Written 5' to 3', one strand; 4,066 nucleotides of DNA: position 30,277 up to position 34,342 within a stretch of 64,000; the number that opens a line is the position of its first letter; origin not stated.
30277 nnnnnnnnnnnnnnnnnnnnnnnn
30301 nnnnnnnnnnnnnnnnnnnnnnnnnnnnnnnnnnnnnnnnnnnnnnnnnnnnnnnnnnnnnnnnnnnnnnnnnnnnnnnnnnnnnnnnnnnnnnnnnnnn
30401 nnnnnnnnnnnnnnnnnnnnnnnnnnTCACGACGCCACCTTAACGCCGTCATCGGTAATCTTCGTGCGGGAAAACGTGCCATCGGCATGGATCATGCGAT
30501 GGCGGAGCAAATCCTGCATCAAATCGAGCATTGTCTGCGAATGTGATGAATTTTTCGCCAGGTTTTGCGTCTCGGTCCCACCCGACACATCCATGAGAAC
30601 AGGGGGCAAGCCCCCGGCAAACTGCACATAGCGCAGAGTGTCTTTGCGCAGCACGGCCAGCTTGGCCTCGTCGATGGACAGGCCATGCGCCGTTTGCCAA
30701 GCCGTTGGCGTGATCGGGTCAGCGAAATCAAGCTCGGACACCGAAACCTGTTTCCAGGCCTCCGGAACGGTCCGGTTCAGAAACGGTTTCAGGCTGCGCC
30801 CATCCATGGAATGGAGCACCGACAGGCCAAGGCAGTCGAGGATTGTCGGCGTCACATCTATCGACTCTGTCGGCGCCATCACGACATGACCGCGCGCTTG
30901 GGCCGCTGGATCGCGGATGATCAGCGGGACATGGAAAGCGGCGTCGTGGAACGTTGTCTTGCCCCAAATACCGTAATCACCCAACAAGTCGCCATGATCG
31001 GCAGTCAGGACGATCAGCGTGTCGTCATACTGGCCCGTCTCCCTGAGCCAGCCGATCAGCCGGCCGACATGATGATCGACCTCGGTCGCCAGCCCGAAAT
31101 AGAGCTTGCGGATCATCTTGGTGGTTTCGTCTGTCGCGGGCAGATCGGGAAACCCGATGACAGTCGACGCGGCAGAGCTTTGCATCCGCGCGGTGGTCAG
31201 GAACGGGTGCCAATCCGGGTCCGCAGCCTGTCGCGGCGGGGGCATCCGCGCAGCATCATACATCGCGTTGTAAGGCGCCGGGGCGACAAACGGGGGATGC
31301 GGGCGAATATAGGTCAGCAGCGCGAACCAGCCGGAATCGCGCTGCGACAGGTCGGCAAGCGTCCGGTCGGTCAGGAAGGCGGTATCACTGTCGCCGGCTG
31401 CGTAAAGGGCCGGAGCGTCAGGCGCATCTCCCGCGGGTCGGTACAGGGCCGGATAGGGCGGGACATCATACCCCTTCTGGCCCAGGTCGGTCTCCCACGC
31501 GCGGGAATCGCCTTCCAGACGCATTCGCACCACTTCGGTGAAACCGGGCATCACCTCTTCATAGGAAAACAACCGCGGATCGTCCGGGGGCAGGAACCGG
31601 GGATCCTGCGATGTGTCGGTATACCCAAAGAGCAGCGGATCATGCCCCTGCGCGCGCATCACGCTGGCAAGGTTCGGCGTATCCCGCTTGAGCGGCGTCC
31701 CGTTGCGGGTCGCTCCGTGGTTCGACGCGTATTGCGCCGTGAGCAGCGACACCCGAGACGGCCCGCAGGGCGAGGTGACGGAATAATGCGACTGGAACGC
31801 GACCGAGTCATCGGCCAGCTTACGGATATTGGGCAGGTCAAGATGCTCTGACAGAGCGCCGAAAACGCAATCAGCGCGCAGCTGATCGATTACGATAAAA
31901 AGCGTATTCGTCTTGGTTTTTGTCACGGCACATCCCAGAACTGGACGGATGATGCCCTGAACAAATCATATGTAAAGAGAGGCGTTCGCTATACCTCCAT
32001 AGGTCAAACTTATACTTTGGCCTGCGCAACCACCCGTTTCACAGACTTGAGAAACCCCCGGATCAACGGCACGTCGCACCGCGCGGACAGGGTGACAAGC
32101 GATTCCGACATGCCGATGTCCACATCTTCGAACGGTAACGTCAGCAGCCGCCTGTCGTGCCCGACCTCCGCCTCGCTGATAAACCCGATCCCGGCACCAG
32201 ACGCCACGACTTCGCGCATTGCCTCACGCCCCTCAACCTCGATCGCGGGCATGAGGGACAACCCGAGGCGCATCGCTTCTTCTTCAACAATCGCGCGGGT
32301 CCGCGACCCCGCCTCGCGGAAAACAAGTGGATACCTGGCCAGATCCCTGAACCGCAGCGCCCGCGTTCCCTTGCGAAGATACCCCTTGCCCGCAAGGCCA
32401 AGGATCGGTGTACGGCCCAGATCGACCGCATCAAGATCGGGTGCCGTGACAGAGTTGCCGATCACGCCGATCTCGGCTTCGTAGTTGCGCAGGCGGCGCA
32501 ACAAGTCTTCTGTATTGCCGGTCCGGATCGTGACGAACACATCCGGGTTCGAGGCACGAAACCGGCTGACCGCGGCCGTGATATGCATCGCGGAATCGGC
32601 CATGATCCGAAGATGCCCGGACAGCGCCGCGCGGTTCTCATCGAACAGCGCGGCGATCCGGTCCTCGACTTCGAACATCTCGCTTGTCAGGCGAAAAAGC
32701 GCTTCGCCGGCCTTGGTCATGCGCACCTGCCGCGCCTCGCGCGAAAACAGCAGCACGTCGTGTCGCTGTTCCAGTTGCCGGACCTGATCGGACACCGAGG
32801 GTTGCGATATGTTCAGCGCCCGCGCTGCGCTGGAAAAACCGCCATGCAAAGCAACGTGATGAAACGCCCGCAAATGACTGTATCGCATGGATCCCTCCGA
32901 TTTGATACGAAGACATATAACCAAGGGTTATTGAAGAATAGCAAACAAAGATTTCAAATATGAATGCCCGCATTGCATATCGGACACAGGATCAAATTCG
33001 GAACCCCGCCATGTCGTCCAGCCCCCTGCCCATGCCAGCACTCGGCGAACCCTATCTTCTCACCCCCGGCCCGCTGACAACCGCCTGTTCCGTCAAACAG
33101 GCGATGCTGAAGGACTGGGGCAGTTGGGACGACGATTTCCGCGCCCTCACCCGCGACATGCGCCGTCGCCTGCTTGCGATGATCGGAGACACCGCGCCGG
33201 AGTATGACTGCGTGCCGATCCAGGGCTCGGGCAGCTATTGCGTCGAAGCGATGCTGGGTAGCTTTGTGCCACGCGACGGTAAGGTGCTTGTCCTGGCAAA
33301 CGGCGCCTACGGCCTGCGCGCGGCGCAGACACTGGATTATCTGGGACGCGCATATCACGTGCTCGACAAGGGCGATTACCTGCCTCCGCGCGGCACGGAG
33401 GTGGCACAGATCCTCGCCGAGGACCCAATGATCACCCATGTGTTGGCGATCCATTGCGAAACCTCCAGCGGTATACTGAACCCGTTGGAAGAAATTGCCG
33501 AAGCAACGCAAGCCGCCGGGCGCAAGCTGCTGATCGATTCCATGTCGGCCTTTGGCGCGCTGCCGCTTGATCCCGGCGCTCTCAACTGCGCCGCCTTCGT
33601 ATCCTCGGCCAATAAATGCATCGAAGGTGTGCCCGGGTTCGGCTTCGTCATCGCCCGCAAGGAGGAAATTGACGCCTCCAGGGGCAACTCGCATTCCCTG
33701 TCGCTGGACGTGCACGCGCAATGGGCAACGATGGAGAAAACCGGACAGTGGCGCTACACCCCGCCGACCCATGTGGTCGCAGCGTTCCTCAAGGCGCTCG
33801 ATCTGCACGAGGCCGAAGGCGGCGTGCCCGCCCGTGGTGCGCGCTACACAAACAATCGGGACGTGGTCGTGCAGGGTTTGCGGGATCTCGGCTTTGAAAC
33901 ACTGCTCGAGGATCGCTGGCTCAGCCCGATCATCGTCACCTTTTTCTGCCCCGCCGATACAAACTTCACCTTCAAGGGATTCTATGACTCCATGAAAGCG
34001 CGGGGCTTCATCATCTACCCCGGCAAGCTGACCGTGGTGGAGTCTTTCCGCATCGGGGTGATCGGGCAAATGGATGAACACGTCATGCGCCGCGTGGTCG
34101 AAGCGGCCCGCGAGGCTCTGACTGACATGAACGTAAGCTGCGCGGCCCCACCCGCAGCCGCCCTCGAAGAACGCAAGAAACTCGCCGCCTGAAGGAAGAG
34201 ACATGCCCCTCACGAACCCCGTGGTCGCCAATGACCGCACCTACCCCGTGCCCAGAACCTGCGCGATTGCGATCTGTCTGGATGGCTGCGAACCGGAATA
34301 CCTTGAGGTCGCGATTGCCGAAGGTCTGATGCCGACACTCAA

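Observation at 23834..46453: Candidate phosphonolipid/phospholipid head-group scavenging island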

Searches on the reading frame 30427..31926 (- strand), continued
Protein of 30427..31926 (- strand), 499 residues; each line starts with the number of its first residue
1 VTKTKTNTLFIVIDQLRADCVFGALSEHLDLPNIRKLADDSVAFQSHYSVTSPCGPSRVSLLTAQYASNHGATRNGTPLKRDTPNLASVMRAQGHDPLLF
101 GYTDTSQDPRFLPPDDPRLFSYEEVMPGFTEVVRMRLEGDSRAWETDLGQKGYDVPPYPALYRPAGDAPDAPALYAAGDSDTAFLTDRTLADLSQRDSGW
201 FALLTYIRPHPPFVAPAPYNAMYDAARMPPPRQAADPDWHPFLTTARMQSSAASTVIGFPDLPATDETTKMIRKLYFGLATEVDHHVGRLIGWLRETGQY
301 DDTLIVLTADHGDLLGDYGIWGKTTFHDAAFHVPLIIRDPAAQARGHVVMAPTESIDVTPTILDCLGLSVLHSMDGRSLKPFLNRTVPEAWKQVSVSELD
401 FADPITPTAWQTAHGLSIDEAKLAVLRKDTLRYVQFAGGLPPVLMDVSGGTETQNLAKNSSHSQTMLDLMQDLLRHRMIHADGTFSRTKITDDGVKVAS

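Call 62: get_annotated_region(hit=H1, flank=12000)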
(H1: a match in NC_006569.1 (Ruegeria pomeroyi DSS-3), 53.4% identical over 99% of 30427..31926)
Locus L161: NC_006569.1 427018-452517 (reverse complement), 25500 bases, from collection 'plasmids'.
description: Ruegeria pomeroyi DSS-3 megaplasmid, complete sequence
organism: Ruegeria pomeroyi DSS-3 (NCBI taxid 246200)
taxonomy: Bacteria; Pseudomonadota; Alphaproteobacteria; Rhodobacterales; Roseobacteraceae; Ruegeria; Ruegeria pomeroyi; Ruegeria pomeroyi DSS-3
host: -; source: -; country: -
typing (MOB-suite, as given by PLSDB): non-mobilizable; replicon rep_cluster_95
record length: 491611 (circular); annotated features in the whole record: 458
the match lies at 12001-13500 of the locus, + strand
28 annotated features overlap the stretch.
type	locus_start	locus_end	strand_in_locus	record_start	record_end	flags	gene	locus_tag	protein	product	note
CDS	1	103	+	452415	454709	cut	-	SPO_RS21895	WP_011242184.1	bifunctional salicylyl-CoA 5-hydroxylase/oxidoreductase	-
CDS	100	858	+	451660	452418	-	-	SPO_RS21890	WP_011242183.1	SDR family NAD(P)-dependent oxidoreductase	-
CDS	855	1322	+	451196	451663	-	-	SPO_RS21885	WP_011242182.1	MarR family transcriptional regulator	-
CDS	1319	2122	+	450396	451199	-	-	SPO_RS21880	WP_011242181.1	enoyl-CoA hydratase family protein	-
CDS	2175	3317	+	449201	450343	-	-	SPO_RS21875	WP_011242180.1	acyl-CoA dehydrogenase family protein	-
CDS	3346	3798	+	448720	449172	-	-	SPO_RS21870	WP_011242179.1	cupin domain-containing protein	-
CDS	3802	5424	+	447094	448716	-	-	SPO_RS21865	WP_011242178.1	AMP-binding protein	-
CDS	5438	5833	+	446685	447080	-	-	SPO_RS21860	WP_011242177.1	RidA family protein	-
CDS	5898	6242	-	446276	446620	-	-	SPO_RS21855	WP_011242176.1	RebB family R body protein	-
CDS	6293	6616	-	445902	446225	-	-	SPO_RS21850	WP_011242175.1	RebB family R body protein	-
CDS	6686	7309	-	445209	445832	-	-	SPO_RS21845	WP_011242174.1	hypothetical protein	-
CDS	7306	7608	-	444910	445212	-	-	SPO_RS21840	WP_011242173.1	hypothetical protein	-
CDS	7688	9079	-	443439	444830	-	-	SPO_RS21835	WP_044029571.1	hypothetical protein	-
CDS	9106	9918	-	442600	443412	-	-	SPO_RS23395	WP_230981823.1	hypothetical protein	-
CDS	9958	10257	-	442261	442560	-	-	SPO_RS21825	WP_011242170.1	RebB family R body protein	-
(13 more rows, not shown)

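Call 63: get_annotated_region(hit=H16, flank=10000)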
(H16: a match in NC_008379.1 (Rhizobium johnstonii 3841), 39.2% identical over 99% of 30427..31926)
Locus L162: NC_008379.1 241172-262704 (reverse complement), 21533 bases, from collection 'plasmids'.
description: Rhizobium johnstonii 3841 plasmid pRL9, complete sequence
organism: Rhizobium johnstonii 3841 (NCBI taxid 216596)
taxonomy: Bacteria; Pseudomonadota; Alphaproteobacteria; Hyphomicrobiales; Rhizobiaceae; Rhizobium; Rhizobium johnstonii; Rhizobium johnstonii 3841
host: -; source: -; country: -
typing (MOB-suite, as given by PLSDB): non-mobilizable; replicon rep_cluster_685
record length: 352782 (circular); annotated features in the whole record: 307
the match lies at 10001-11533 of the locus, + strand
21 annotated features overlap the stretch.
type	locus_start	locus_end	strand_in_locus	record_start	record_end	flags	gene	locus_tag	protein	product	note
CDS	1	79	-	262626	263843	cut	-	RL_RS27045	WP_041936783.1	SfnB family sulfur acquisition oxidoreductase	GO:0006790 - sulfur compound metabolic process [Evidence IEA]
CDS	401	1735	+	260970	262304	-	-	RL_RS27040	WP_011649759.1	LLM class flavin-dependent oxidoreductase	-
CDS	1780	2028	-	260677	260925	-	-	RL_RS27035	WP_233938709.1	type II toxin-antitoxin system Phd/YefM family antitoxin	-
CDS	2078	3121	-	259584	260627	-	-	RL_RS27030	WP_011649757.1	substrate-binding domain-containing protein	-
CDS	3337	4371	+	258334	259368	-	-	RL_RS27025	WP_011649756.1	Gfo/Idh/MocA family oxidoreductase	-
CDS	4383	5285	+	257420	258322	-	-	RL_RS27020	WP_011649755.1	sugar phosphate isomerase/epimerase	-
CDS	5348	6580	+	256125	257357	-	-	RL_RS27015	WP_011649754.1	sugar ABC transporter substrate-binding protein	-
CDS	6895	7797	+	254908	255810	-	-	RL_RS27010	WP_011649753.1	sugar ABC transporter permease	-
CDS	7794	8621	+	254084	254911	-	-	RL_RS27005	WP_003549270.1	carbohydrate ABC transporter permease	GO:0008643 - carbohydrate transport [Evidence IEA]; GO:0055085 - transmembrane transport [Evidence IEA]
CDS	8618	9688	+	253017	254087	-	-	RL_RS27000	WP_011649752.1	ABC transporter ATP-binding protein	-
CDS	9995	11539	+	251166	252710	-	-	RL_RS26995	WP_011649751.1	phosphoric/sulfuric ester hydrolase PehA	-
CDS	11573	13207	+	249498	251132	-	-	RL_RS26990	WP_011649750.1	ABC transporter substrate-binding protein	-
CDS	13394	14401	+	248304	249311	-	-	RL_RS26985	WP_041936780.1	ABC transporter ATP-binding protein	-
CDS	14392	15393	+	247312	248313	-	-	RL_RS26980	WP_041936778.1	ABC transporter ATP-binding protein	-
CDS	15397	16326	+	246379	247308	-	-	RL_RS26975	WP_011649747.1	ABC transporter permease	GO:0055085 - transmembrane transport [Evidence IEA]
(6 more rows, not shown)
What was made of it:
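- The R. leguminosarum PMH-ABC pair lies among sugar-utilisation genes (call 63).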

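Call 64: get_annotated_region(hit=H6, flank=12000)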
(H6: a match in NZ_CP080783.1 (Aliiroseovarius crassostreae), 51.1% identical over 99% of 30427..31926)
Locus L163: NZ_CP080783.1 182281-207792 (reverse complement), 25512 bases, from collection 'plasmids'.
description: Aliiroseovarius crassostreae strain S202 plasmid unnamed1, complete sequence
organism: Aliiroseovarius crassostreae (NCBI taxid 154981)
taxonomy: Bacteria; Pseudomonadota; Alphaproteobacteria; Rhodobacterales; Paracoccaceae; Aliiroseovarius; Aliiroseovarius crassostreae
host: -; source: -; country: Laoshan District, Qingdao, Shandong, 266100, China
typing (MOB-suite, as given by PLSDB): non-mobilizable
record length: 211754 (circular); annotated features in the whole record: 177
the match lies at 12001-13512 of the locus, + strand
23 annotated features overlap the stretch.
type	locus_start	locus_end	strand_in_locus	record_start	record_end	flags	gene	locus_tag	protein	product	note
CDS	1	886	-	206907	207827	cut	rocF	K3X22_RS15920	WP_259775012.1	arginase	GO:0019547 - arginine catabolic process to ornithine [Evidence IEA]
CDS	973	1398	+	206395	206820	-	-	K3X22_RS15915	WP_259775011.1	Lrp/AsnC family transcriptional regulator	-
CDS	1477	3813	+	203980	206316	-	-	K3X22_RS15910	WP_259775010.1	Tex family protein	-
CDS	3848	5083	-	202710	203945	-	arsJ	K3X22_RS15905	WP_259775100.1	organoarsenical effux MFS transporter ArsJ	GO:0055085 - transmembrane transport [Evidence IEA]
CDS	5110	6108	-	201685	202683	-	-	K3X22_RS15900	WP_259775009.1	ArsJ-associated glyceraldehyde-3-phosphate dehydrogenase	GO:0006006 - glucose metabolic process [Evidence IEA]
CDS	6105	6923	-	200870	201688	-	-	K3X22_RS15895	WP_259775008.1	helix-turn-helix domain-containing protein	-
CDS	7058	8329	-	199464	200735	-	-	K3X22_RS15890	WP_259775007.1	ABC transporter permease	GO:0055085 - transmembrane transport [Evidence IEA]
CDS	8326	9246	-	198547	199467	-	-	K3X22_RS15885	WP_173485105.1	ABC transporter permease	GO:0055085 - transmembrane transport [Evidence IEA]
CDS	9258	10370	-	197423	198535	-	-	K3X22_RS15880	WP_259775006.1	ABC transporter ATP-binding protein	-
CDS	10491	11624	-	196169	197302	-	-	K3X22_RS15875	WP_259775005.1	extracellular solute-binding protein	-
CDS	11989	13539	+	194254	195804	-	-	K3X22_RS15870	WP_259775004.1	alkaline phosphatase family protein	-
CDS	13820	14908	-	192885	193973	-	modC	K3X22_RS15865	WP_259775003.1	molybdenum ABC transporter ATP-binding protein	GO:0015689 - molybdate ion transport [Evidence IEA]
CDS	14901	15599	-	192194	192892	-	modB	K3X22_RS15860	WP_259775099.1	molybdate ABC transporter permease subunit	GO:0015689 - molybdate ion transport [Evidence IEA]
CDS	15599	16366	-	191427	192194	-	modA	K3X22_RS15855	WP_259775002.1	molybdate ABC transporter substrate-binding protein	GO:0015689 - molybdate ion transport [Evidence IEA]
CDS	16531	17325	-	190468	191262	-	-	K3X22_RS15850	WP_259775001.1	substrate-binding domain-containing protein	-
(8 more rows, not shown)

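Call 66: search_protein_families(library=pfam, max_evalue=0.001, proteins=[L162:11573-13207:+, L163:10491-11624:-, L161:13512-13949:-])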
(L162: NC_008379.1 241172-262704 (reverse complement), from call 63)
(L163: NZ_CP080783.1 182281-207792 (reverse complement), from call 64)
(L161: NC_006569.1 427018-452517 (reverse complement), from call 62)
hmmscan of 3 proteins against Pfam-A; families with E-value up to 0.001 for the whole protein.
L162:11573-13207:+ (544 aa): 1 family
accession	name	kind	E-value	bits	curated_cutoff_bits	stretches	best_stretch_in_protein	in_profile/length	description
PF00496.27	SBP_bac_5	-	6.2e-73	246.5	32.4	1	83-454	3-358/368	Bacterial extracellular solute-binding proteins, family 5 Middle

L163:10491-11624:- (377 aa): 3 families
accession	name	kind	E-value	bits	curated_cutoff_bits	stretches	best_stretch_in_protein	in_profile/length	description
PF13416.11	SBP_bac_8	-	2.2e-20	74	27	1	54-339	3-273/279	Bacterial extracellular solute-binding protein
PF01547.30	SBP_bac_1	-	7.4e-08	33.2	26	1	50-311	11-304/307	Bacterial extracellular solute-binding protein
PF13343.11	SBP_bac_6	-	3.6e-05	23.8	24.6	1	221-329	121-220/245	Bacterial extracellular solute-binding protein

L161:13512-13949:- (145 aa): 3 families
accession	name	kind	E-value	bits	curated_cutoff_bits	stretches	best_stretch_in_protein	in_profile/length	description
PF09278.17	MerR-DNA-bind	-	1e-20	74.6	25.4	1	45-108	1-64/65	MerR, DNA binding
PF13411.12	MerR_1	-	5.3e-20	71.7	21.6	1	2-69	1-67/69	MerR HTH family regulatory protein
PF00376.29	MerR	-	3e-15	56.2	28.2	1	3-40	1-38/38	MerR family regulatory protein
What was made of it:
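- The archetypal R. leguminosarum PMH gene is itself followed by a family-5 ABC importer (calls 63, 66).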

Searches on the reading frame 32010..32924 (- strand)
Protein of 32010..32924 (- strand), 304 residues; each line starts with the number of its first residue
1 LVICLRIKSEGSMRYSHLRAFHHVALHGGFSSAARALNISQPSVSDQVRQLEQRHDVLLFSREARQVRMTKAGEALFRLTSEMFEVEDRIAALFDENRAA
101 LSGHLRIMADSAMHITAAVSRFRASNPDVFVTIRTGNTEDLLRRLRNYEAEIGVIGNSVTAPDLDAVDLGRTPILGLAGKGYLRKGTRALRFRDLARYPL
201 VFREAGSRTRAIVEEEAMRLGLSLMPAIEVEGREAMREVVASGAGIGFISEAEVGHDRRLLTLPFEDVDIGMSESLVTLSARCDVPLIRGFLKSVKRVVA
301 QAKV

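Call 3: search_protein_families(library=pfam, proteins=[window:32010-32924:-])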
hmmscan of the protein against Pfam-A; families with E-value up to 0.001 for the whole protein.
window:32010-32924:- (304 aa): 2 families
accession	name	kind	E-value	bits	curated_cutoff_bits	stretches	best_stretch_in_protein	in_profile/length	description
PF03466.25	LysR_substrate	-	4.1e-33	115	28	1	100-298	3-207/209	LysR substrate binding domain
PF00126.33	HTH_1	-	8.6e-20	70.9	26.6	1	16-74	2-60/60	Bacterial regulatory helix-turn-helix protein, lysR family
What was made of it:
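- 32010..32888 (-): LysR-type regulator of the aminoethylphosphonate-associated subfamily, divergent from phnW. Pfam HTH_1 plus LysR_substrate (call 3).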

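Call 5: search_protein_families(library=ncbifam, proteins=[window:32010-32924:-])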
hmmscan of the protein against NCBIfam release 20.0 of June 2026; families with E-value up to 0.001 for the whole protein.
window:32010-32924:- (304 aa): 52 families (the best 25 are shown)
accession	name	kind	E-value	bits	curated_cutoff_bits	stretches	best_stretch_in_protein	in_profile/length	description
TIGR03339.1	phn_lysR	subfamily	1.9e-78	263.6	341.1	1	18-293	2-277/279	aminoethylphosphonate catabolism associated LysR family transcriptional regulator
NF040786.1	LysR_Sec_metab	equivalog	1.9e-41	142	250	1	13-296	1-295/298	selenium metabolism-associated LysR family transcriptional regulator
NF045990.1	TransRegCbbRRhodb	equivalog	6.2e-28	97.7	450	1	16-268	9-269/304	LysR family regulator CbbR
NF008722.0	PRK11716.1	equivalog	5.8e-27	94.5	246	1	13-252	1-244/293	HTH-type transcriptional activator IlvY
NF008416.0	PRK11242.1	equivalog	3.1e-26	92.4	277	1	15-245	3-237/300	transcriptional regulator CynR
TIGR02424.1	TF_pcaQ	equivalog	6.8e-24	84.3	303.8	1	13-287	3-283/300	pca operon transcription factor PcaQ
NF040889.1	trans_reg_YeiE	equivalog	8.7e-24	84.2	480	1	17-254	7-242/288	DNA-binding transcriptional regulator YeiE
NF053705.1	TransRegGltCGpos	equivalog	1.8e-22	79.9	350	1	13-258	1-250/300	glutamate biosynthesis transcriptional regulator GltC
NF008095.0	PRK10837.1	subfamily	7.6e-21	74.6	281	1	17-253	7-241/290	LysR family transcriptional regulator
NF002964.0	PRK03635.1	subfamily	8.9e-20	70.9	197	1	13-255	3-246/297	ArgP/LysG family DNA-binding transcriptional regulator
NF045775.1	acetoin_reg_AlsR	exception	1.1e-19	71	430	1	13-251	1-244/290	acetoin biosynthesis transcriptional regulator AlsR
NF047520.1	trans_act_CidR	equivalog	3.5e-19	69.1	415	1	13-249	1-240/292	cidABC operon transcriptional activator CidR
NF040888.1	trans_reg_YafC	equivalog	5.7e-19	68.1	470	1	17-258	7-248/293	DNA-binding transcriptional regulator YafC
TIGR03418.1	chol_sulf_TF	equivalog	1.3e-18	67.1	324.8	1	17-204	5-190/291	choline sulfate utilization transcriptional regulator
TIGR03298.1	argP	subfamily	1.8e-17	63.4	273.55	1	14-256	2-245/292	ArgP/LysG family DNA-binding transcriptional regulator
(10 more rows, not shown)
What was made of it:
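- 32010..32888 (-): NCBIfam phn_lysR TIGR03339 is the best match, at 264 bits against a 341-bit cut-off (call 5).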

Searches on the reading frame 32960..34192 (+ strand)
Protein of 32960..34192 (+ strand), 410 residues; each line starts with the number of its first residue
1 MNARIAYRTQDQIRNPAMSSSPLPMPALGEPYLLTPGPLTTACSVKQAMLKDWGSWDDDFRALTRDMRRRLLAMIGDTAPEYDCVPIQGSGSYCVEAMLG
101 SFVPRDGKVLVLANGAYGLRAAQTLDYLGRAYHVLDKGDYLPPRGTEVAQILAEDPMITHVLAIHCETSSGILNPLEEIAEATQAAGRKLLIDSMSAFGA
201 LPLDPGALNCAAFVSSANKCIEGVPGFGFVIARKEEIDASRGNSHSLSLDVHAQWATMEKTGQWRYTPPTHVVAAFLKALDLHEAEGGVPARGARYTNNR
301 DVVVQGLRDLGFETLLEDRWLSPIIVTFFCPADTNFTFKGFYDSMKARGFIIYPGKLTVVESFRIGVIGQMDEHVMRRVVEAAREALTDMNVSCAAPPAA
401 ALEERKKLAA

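Call 3: search_protein_families(library=pfam, proteins=[window:32960-34192:+])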
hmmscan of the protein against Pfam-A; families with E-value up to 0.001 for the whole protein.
window:32960-34192:+ (410 aa): 1 family
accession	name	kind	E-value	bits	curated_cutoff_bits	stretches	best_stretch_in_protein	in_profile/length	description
PF00266.25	Aminotran_5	-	1.8e-11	44.1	21.5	1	108-316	90-300/371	Aminotransferase class-V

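Call 5: search_protein_families(library=ncbifam, proteins=[window:32960-34192:+])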
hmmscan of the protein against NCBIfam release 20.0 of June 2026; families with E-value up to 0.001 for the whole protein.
window:32960-34192:+ (410 aa): 8 families
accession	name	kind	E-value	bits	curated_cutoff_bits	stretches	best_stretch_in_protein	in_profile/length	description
NF010006.0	PRK13479.1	equivalog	1.2e-164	547.8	296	1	30-393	5-367/369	2-aminoethylphosphonate--pyruvate transaminase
TIGR03301.1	PhnW-AepZ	equivalog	5.8e-141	470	360.8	1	32-386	1-354/355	2-aminoethylphosphonate aminotransferase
TIGR02326.1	transamin_PhnW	equivalog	5.8e-141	469.8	400.8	1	31-387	4-360/363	2-aminoethylphosphonate--pyruvate transaminase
NF046070.1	PyrdoxPyrvTramin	equivalog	1e-26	93.6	600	1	32-387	7-364/369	pyridoxamine--pyruvate transaminase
NF045640.1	AspGlyoxATaseBhcA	equivalog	2e-09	36.9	650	1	36-394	10-371/395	L-aspartate--glyoxylate aminotransferase BhcA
TIGR04343.1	egtE_PLP_lyase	equivalog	7.1e-06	25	400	1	87-238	76-221/370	ergothioneine biosynthesis PLP-dependent enzyme EgtE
NF006791.0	PRK09295.1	equivalog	5.3e-05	22.5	661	1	159-239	165-245/406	cysteine desulfurase SufS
TIGR01979.1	sufS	subfamily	9.6e-05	21.4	475.1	1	161-238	162-239/403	SufS family cysteine desulfurase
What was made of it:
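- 33011..34192 (+): PhnW, 2-aminoethylphosphonate-pyruvate transaminase (start possibly at 32960). NCBIfam NF010006, 548 bits against a 296-bit cut-off (call 5).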
